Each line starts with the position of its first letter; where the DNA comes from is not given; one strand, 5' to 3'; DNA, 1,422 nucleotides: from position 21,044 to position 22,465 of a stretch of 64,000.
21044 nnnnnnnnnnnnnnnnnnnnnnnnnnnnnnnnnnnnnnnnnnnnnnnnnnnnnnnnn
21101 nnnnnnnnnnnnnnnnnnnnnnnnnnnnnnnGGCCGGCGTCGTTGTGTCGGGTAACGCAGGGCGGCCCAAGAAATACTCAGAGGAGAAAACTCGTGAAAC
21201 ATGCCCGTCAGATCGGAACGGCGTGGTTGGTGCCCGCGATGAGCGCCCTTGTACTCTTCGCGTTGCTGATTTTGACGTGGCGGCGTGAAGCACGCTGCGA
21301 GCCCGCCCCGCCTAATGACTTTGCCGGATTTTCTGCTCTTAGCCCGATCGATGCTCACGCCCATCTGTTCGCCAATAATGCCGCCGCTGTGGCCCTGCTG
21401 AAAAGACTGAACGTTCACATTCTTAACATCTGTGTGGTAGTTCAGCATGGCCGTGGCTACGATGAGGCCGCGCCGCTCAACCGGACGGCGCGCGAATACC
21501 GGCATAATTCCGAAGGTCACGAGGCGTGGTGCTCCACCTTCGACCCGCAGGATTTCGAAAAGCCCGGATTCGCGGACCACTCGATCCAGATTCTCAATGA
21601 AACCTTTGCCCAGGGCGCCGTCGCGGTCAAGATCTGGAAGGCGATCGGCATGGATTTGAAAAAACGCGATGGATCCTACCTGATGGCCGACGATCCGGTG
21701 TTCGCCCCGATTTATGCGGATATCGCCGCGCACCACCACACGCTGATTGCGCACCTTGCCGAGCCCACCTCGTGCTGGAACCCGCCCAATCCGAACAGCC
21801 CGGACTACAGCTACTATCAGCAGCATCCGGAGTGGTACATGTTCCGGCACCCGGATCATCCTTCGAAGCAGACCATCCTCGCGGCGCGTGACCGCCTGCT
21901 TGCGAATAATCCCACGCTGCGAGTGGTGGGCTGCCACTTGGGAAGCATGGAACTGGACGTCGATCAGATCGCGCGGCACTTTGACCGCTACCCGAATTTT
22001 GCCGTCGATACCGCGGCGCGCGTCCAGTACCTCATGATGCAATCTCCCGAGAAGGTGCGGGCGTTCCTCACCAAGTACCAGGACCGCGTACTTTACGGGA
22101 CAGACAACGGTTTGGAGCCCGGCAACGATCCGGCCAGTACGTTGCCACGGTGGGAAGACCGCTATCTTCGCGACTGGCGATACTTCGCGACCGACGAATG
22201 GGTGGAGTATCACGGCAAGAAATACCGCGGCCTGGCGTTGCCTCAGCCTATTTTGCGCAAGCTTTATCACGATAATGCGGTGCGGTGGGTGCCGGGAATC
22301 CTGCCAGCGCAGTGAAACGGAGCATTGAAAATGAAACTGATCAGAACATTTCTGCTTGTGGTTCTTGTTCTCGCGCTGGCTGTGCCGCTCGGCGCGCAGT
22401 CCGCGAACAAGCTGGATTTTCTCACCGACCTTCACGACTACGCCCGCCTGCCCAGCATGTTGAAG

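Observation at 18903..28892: Five-gene same-strand cluster of uncharacterised exported hydrolases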

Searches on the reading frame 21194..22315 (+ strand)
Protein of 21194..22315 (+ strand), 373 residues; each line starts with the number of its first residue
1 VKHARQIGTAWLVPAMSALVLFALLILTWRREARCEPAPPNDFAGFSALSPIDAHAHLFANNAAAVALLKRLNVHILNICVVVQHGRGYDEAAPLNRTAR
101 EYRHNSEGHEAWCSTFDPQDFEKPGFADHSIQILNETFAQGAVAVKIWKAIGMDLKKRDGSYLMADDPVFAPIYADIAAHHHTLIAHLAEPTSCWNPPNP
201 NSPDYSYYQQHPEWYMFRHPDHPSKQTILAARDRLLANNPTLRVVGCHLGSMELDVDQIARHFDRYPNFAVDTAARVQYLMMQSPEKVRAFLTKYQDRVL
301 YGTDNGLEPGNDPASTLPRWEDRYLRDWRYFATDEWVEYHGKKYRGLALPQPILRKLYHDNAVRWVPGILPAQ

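Call 4: search_protein_families(library=pfam, proteins=[window:21194-22315:+], max_evalue=0.01)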
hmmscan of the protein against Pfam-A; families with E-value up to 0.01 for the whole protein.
window:21194-22315:+ (373 aa): 1 family
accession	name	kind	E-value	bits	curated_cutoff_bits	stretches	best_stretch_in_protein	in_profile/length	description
PF04909.20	Amidohydro_2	-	6.2e-11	43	26.4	1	166-366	123-287/289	Amidohydrolase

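Call 5: search_protein_families(library=ncbifam, proteins=[window:21194-22315:+], max_evalue=0.01)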
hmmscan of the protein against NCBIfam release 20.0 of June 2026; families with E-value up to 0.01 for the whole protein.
window:21194-22315:+ (373 aa): 0 families

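Call 9: search_solved_structures(query=window:21194-22315:+, max_evalue=1)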
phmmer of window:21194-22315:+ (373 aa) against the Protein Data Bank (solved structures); distinct sequences matched with E-value up to 1: 0.

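Call 54: find_homologous_proteins(query=window:21194-22315:+, max_evalue=0.00001)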
Query window:21194-22315:+ (373 aa): 4357 proteins with E <= 0.00001 among 8000 candidates; the best 120 are listed.
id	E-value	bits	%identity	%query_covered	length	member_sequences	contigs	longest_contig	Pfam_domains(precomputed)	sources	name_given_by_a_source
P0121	4.2e-240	814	92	100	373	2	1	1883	PF04909.21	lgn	-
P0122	4.1e-212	722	82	97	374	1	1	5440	PF04909.21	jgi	jgi:hypothetical protein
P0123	4.7e-208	709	79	99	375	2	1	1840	PF04909.21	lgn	-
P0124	1.3e-203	694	79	98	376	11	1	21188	PF04909.21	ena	-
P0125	1.1e-202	691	78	100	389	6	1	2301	PF04909.21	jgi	jgi:hypothetical protein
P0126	5.9e-202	689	80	96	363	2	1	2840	PF04909.21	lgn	-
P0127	2.4e-197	674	77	98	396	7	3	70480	PF04909.21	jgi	jgi:hypothetical protein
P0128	2.1e-196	671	78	97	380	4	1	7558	PF04909.21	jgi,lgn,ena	-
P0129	5.3e-196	669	77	97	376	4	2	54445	PF04909.21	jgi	-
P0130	7.1e-196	669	77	99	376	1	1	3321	PF04909.21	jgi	jgi:hypothetical protein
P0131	1.1e-192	658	77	99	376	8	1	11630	PF04909.21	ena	-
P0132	3.8e-192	656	77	96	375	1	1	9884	PF04909.21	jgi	jgi:hypothetical protein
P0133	1.1e-191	655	76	98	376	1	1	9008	PF04909.21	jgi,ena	jgi:hypothetical protein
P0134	1.6e-190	651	75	98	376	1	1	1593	PF04909.21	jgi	jgi:hypothetical protein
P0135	6.8e-190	649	75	97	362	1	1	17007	PF04909.21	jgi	jgi:hypothetical protein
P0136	8.2e-189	646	76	95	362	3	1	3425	PF04909.21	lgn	-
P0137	8.3e-189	645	76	95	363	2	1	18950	PF04909.21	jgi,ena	jgi:predicted TIM-barrel fold metal-dependent hydrolase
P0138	2.5e-187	641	75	97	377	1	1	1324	PF04909.21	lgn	-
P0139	2.1e-186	638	78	92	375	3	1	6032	PF04909.21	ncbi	-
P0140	1.8e-183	628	72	98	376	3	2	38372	PF04909.21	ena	-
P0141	2.0e-183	628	79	88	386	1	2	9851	PF04909.21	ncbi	-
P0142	1.7e-182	625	73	97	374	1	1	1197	PF04909.21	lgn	-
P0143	1.4e-181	622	78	89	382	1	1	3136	PF04909.21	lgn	-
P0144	5.8e-181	620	73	96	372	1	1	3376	PF04909.21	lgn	-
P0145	1.0e-179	616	72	95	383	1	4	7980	PF04909.21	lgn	-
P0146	1.1e-175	602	72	95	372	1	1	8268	PF04909.21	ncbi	-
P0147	6.0e-171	587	73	89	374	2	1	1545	PF04909.21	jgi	-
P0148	3.8e-168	577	67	97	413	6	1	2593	PF04909.21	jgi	-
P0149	3.6e-167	574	68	97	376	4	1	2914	PF04909.21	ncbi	-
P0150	3.7e-167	574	67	95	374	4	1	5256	PF04909.21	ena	-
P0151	4.3e-167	574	65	98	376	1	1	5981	PF04909.21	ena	-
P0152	3.6e-166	571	66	99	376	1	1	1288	PF04909.21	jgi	-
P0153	9.3e-166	570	78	84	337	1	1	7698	PF04909.21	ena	-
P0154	1.8e-165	569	70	90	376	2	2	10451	PF04909.21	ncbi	-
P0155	3.6e-165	568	66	95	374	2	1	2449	PF04909.21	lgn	-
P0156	1.0e-164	566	66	95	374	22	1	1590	PF04909.21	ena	-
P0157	1.2e-164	566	70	90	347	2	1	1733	PF04909.21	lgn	-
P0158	2.0e-163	562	69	90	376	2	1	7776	PF04909.21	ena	-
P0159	3.1e-163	561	64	100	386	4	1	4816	PF04909.21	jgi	-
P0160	3.2e-163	561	70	89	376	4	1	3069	PF04909.21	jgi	-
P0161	8.8e-163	560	69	91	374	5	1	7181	PF04909.21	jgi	jgi:hypothetical protein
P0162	1.9e-162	559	66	95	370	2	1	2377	PF04909.21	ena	-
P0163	2.6e-162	558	69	90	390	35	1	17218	PF04909.21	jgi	jgi:hypothetical protein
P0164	3.1e-161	555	65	95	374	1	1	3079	PF04909.21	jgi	jgi:predicted TIM-barrel fold metal-dependent hydrolase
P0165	2.1e-160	552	64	97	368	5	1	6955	PF04909.21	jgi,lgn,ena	-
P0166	6.3e-160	550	69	89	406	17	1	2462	PF04909.21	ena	-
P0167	9.4e-160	550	69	90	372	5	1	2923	PF04909.21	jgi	-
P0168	5.2e-159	547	65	97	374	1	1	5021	PF04909.21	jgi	jgi:predicted TIM-barrel fold metal-dependent hydrolase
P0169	2.2e-158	545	68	88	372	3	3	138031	PF04909.21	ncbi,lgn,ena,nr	ncbi:MAG: amidohydrolase [Acidobacteriia bacterium]|nr:amidohydrolase [Terriglobia bacterium]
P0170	5.1e-158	544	69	89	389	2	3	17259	PF04909.21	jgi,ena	-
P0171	1.0e-157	543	68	90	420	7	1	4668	PF04909.21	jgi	-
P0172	2.4e-157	542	63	97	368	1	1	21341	PF04909.21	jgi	jgi:predicted TIM-barrel fold metal-dependent hydrolase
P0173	1.6e-156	539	68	88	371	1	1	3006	PF04909.21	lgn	-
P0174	5.1e-156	538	66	91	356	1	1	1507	PF04909.21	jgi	-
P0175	5.5e-156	537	65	95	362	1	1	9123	PF04909.21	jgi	jgi:hypothetical protein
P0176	4.1e-155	535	63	96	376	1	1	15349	PF04909.21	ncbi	-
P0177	4.0e-154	531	64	94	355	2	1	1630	PF04909.21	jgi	jgi:hypothetical protein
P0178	4.1e-154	531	65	94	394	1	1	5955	PF04909.21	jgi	jgi:hypothetical protein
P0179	6.5e-154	531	62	96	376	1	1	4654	PF04909.21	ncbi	-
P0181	1.3e-152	526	66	90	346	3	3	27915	PF04909.21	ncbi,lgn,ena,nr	ncbi:MAG TPA: amidohydrolase family protein [Dongiaceae bacterium]|nr:amidohydrolase family protein 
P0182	1.1e-151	523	63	94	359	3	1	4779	PF04909.21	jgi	jgi:hypothetical protein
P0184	7.0e-142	491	59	91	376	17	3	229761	PF04909.21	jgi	-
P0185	2.8e-141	489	59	91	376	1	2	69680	PF04909.21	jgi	jgi:predicted TIM-barrel fold metal-dependent hydrolase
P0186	1.2e-140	487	62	87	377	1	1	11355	PF04909.21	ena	-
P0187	3.5e-140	485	57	96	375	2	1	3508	PF04909.21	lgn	-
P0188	1.1e-139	484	59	91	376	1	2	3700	PF04909.21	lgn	-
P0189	1.6e-139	483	59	91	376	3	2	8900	PF04909.21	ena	-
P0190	2.5e-139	483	63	89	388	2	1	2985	PF04909.21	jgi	-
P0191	3.7e-139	482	62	88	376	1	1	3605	PF04909.21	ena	-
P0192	4.6e-139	482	58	91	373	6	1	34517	PF04909.21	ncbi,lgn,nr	ncbi:MAG TPA: amidohydrolase family protein [Terriglobia bacterium]|nr:amidohydrolase family protein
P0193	6.5e-139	481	59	92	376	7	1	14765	PF04909.21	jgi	jgi:predicted TIM-barrel fold metal-dependent hydrolase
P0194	8.0e-139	481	61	89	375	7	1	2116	PF04909.21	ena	-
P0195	1.9e-138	480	59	91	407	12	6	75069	PF04909.21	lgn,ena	-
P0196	3.3e-138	479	60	86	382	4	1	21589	PF04909.21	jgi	jgi:predicted TIM-barrel fold metal-dependent hydrolase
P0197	4.0e-138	479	61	87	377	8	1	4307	PF04909.21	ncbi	ncbi:MAG: amidohydrolase family protein [Candidatus Acidiferrales bacterium]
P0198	4.3e-138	479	62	88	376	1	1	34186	PF04909.21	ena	-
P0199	5.9e-138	478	59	91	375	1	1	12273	PF04909.21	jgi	jgi:predicted TIM-barrel fold metal-dependent hydrolase/DNA-directed RNA polymerase subunit H (RpoH/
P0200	6.3e-138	478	62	88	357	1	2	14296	PF04909.21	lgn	-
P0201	7.2e-138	478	60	86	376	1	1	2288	PF04909.21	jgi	jgi:predicted TIM-barrel fold metal-dependent hydrolase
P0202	1.7e-137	477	56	100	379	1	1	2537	PF04909.21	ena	-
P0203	2.2e-137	476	61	88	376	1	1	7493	PF04909.21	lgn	-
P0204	5.7e-137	475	60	87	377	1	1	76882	PF04909.21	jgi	jgi:predicted TIM-barrel fold metal-dependent hydrolase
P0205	8.9e-137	474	58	91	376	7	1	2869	PF04909.21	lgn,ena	-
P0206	1.2e-136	474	56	96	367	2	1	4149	PF04909.21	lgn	-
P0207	1.4e-136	474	59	91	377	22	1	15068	PF04909.21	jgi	jgi:predicted TIM-barrel fold metal-dependent hydrolase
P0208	1.9e-136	473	58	91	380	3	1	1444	PF04909.21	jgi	jgi:predicted TIM-barrel fold metal-dependent hydrolase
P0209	3.5e-136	472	57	91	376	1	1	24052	PF04909.21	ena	-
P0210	3.9e-136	472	58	91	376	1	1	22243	PF04909.21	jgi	jgi:predicted TIM-barrel fold metal-dependent hydrolase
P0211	1.7e-135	470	61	88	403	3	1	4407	PF04909.21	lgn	-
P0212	2.4e-135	469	59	89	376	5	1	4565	PF04909.21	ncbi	ncbi:MAG: amidohydrolase family protein [Candidatus Acidiferrales bacterium]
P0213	2.5e-135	469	57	92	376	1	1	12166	PF04909.21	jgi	jgi:predicted TIM-barrel fold metal-dependent hydrolase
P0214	2.6e-135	469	57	92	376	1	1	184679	PF04909.21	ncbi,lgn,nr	ncbi:MAG: amidohydrolase [Acidobacteria bacterium]|nr:MAG: amidohydrolase [Acidobacteriota bacterium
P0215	3.1e-135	469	60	86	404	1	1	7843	PF04909.21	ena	-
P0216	4.6e-135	469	62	88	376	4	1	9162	PF04909.21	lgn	-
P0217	4.8e-135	469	60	89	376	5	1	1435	PF04909.21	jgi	jgi:predicted TIM-barrel fold metal-dependent hydrolase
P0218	1.5e-134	467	59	92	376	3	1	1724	PF04909.21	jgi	jgi:predicted TIM-barrel fold metal-dependent hydrolase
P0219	1.8e-134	467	59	90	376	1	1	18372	PF04909.21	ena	-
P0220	1.9e-134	467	59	90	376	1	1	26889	PF04909.21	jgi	jgi:predicted TIM-barrel fold metal-dependent hydrolase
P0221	3.6e-134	466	67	77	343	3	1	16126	PF04909.21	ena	-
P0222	6.3e-134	465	61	90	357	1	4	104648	PF04909.21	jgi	jgi:predicted TIM-barrel fold metal-dependent hydrolase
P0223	6.9e-134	465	58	95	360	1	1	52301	PF04909.21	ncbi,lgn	ncbi:MAG: amidohydrolase family protein [Terriglobia bacterium]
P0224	9.9e-134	464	56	95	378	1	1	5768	PF04909.21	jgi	jgi:predicted TIM-barrel fold metal-dependent hydrolase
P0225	1.3e-133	464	55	99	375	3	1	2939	PF04909.21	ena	-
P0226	1.9e-133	463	58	95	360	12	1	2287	PF04909.21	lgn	-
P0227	2.3e-133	463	58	91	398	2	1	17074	PF04909.21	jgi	jgi:predicted TIM-barrel fold metal-dependent hydrolase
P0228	2.3e-133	463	56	97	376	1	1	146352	PF04909.21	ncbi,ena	-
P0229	3.4e-133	462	57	89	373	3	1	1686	PF04909.21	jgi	-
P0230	4.6e-133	462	59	91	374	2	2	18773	PF04909.21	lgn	-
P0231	4.7e-133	462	56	96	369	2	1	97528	PF04909.21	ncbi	ncbi:MAG TPA: amidohydrolase family protein [Terriglobales bacterium]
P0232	5.2e-133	462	60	89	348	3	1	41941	PF04909.21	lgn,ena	-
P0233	5.8e-133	462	56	95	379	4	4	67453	PF04909.21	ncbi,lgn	-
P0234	6.2e-133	462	56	98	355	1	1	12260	PF04909.21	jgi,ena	-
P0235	6.6e-133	461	58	86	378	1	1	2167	PF04909.21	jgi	jgi:predicted TIM-barrel fold metal-dependent hydrolase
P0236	7.4e-133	461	59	89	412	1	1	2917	PF04909.21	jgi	jgi:predicted TIM-barrel fold metal-dependent hydrolase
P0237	8.0e-133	461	55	97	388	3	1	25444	PF04909.21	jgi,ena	-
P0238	8.5e-133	461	59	88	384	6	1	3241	PF04909.21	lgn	-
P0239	9.2e-133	461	59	87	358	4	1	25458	PF04909.21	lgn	-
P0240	1.0e-132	461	57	99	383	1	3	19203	PF04909.21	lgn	-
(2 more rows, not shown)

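Call 57: find_encoding_contigs(protein=P0184, flank=8000, max_places=2)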
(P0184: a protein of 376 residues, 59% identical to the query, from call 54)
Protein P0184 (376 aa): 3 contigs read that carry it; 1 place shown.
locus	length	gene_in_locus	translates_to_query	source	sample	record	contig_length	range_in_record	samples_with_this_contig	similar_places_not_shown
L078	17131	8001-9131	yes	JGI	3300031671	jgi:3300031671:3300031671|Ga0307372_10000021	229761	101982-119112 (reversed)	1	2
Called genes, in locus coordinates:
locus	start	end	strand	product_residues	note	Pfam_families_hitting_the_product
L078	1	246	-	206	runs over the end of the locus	-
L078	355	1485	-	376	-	PF02424:ApbE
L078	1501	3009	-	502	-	-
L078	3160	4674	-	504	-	-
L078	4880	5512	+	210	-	-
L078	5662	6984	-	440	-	PF00083:Sugar_tr (faint), PF07690:MFS_1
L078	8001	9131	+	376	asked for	PF04909:Amidohydro_2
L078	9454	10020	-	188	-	PF03352:Adenine_glyco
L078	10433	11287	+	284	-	PF13620:CarboxypepD_reg, PF13715:CarbopepD_reg_2, PF14686:fn3_3 (faint), PF17210:SdrD_B (weak), PF22904:NOMO1-like_2nd (weak), PF08308:PEGA (faint)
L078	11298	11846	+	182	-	-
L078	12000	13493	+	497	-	PF00370:FGGY_N, PF02782:FGGY_C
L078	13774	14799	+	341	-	PF01546:Peptidase_M20, PF07687:M20_dimer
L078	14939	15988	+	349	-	PF01118:Semialdhyde_dh, PF02774:Semialdhyde_dhC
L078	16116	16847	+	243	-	PF01113:DapB_N, PF05173:DapB_C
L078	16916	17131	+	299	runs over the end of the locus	PF00701:DHDPS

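Call 58: find_encoding_contigs(protein=P0214, flank=8000, max_places=2)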
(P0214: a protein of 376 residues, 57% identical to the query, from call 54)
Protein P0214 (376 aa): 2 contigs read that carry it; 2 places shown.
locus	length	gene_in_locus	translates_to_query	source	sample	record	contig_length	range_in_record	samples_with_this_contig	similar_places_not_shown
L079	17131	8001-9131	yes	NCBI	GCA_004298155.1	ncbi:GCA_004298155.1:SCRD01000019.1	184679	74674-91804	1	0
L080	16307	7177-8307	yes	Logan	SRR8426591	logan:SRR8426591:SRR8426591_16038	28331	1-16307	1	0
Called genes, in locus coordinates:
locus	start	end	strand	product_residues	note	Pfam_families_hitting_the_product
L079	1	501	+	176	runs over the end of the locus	PF01797:Y1_Tnp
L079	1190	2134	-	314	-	-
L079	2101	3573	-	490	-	PF01435:Peptidase_M48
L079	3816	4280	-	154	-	PF14760:Rnk_N, PF01272:GreA_GreB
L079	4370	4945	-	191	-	PF02482:Ribosomal_S30AE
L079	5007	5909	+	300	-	PF00126:HTH_1, PF03466:LysR_substrate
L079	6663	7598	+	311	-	-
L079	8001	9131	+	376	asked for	PF04909:Amidohydro_2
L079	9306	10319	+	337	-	PF25174:Beta-prop_THOC3 (faint), PF23414:Beta-prop_EML_2 (faint)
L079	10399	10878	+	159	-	-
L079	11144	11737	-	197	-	PF03352:Adenine_glyco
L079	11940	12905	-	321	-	PF00583:Acetyltransf_1, PF13508:Acetyltransf_7 (faint)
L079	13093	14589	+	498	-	PF00370:FGGY_N, PF02782:FGGY_C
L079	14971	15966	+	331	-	PF01546:Peptidase_M20, PF07687:M20_dimer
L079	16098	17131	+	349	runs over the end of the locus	PF01118:Semialdhyde_dh, PF02774:Semialdhyde_dhC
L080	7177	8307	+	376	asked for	PF04909:Amidohydro_2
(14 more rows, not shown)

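Call 62: predict_structure(alignment_id=A2)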
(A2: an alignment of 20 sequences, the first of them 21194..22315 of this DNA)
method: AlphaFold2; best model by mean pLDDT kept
length: 373 residues; sequences in the alignment: 20
mean_pLDDT: 86.8   pTM: 0.84
mean pLDDT of the five models: 86.8, 86.2, 85.1, 84.8, 83.7
residues with pLDDT >= 90: 246; 70-90: 75; 50-70: 30; < 50: 22
segments of 3 or more residues with pLDDT < 50: 1-9, 27-38
pLDDT, mean of each block of 10 residues (from residue 1): 44 61 54 42 89 93 91 95 61 82 89 86 90 92 88 88 94 95 92 92 91 90 92 96 91 90 96 94 96 98 92 94 96 92 95 98 96 68
secondary structure, 60 per line:
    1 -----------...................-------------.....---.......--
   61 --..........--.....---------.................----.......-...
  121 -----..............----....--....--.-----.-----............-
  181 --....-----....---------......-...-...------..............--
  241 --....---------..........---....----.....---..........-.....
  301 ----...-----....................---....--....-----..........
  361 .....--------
elements in order: H12-30 H44-48 E52-58 H63-72 E75-79 H89-105 E110-116 H126-139 E144-147 H150-153 H168-179 E183-186 H192-195 H205-210 H225-238 E243-246 H256-265 E269-272 H277-281 H285-294 E305-307 H313-332 E336-339 E342-345 H351-365

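Call 65: fold_search(model_id=the predicted structure, library=pdb)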
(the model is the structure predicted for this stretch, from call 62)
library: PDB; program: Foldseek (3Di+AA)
matches with E <= 10: 1656; with E <= 0.001: 69
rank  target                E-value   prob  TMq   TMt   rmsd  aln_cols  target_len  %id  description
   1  3ij6_C                2.1e-08  1.00  0.46  0.55   8.3       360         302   15  CRYSTAL STRUCTURE OF AN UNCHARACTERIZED METAL-DEPENDENT HYDROLASE FROM Lactobacillus acidophilus (released 2009-08-18)
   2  2dvt_D                3.4e-08  1.00  0.50  0.57   6.5       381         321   13  Crystal Structure of 2,6-Dihydroxybenzoate Decarboxylase from Rhizobium (released 2006-09-19)
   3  5vn5_C                6.1e-08  1.00  0.48  0.53   8.6       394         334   13  Crystal structure of LigY from Sphingobium sp. strain SYK-6 (released 2017-09-27)
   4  6e6i_F                6.5e-08  1.00  0.49  0.55   9.3       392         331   13  Crystal structure of 4-methyl HOPDA bound to LigY from Sphingobium sp. strain SYK-6 (released 2019-01-30)
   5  4l6d_A                8.1e-08  1.00  0.48  0.52   6.7       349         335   15  Crystal structure of 5-carboxyvanillate decarboxylase from Sphingomonas paucimobilis complexed with vanillic acid (released 2013-11-13)
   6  5vn5_A                2.3e-07  1.00  0.48  0.53   8.8       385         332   12  Crystal structure of LigY from Sphingobium sp. strain SYK-6 (released 2017-09-27)
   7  3pnu_B                2.4e-07  1.00  0.44  0.49   7.6       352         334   11  2.4 Angstrom Crystal Structure of Dihydroorotase (pyrC) from Campylobacter jejuni. (released 2010-12-01)
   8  4ifk_A                2.8e-07  1.00  0.47  0.52   8.1       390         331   12  Arginines 51 and 239* from a Neighboring Subunit are Essential for Catalysis in a Zinc-dependent Decarboxylase (released 2013-09-18)
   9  3cjp_A                4.9e-07  1.00  0.49  0.68   5.4       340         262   10  Crystal structure of an uncharacterized amidohydrolase CAC3332 from Clostridium acetobutylicum (released 2008-03-25)
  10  3pnu_A                6.2e-07  1.00  0.44  0.48   7.2       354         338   11  2.4 Angstrom Crystal Structure of Dihydroorotase (pyrC) from Campylobacter jejuni. (released 2010-12-01)
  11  4eri_A                6.2e-07  1.00  0.46  0.51   8.7       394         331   12  Evidence for a Dual Role of an Active Site Histidine in alpha-Amino-beta-Carboxymuconate-epsilon-Semialdehyde Decarbox (released 2012-08-22)
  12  6dwv_A                7.4e-07  1.00  0.46  0.50   9.3       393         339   14  Crystal structure of the LigJ Hydratase in the Apo state (released 2018-10-03)
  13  4ifr_A                8.8e-07  1.00  0.46  0.52   8.5       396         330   13  2.40 Angstroms X-ray crystal structure of R239A 2-amino-3-carboxymuconate-6-semialdehyde decarboxylase from Pseudomona (released 2013-09-18)
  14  8yt2_C                9.8e-07  1.00  0.49  0.55   6.7       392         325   13  Crystal structure of ACMSD mutant W194A (released 2024-10-16)
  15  2gwg_A                1.1e-06  1.00  0.48  0.53   8.0       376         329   13  Crystal Structure of 4-Oxalomesaconate Hydratase, LigJ, from Rhodopseudomonas palustris, Northeast Structural Genomics (released 2006-05-23)
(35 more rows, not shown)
